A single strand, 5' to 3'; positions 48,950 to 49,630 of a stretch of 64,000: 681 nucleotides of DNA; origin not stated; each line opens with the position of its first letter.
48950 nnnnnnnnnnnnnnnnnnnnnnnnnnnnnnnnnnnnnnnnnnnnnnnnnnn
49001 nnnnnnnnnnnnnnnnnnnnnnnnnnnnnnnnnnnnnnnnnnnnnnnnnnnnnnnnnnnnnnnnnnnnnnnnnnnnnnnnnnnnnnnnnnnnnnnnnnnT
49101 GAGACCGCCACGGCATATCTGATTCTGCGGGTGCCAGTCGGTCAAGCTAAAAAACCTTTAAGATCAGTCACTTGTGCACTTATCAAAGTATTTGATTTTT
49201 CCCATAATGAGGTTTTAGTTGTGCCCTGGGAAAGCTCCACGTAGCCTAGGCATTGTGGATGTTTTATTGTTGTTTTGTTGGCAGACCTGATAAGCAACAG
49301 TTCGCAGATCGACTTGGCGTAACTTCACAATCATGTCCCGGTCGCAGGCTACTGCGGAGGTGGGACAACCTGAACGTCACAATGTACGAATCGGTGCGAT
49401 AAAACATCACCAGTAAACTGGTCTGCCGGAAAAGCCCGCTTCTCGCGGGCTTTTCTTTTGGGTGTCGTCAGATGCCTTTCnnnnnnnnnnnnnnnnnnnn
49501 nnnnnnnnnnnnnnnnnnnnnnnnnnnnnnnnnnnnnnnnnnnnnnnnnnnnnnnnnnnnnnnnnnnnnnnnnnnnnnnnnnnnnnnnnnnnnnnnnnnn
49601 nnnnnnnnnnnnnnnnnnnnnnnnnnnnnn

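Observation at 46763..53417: Selenoneine-type (sen-like) organoselenium locus: EgtB/SenA homolog, SenB-like glycosyltransferase, NDH-2::SelD fusion and gshA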

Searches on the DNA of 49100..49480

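Call 62: search_rna_families(source=window, start=49100, end=49480, threshold=evalue, max_evalue=1)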
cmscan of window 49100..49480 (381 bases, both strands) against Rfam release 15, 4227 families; matches with E-value up to 1: 4.
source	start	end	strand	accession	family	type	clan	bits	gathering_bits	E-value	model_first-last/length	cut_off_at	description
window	49401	49455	+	RF01386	isrB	Gene; sRNA;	-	22.5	35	0.057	1-87/87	no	isrB Hfq binding RNA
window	49392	49459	+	RF01772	rnk_pseudo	Cis-reg; leader;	-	19.3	55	0.6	1-108/108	no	Pseudomonas rnk leader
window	49352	49458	+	RF00513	Trp_leader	Cis-reg; leader;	-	19.1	41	0.2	1-100/100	no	Tryptophan operon leader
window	49333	49454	+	RF00195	RsmY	Gene; sRNA;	CL00106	17.8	57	0.03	1-121/121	no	RsmY RNA family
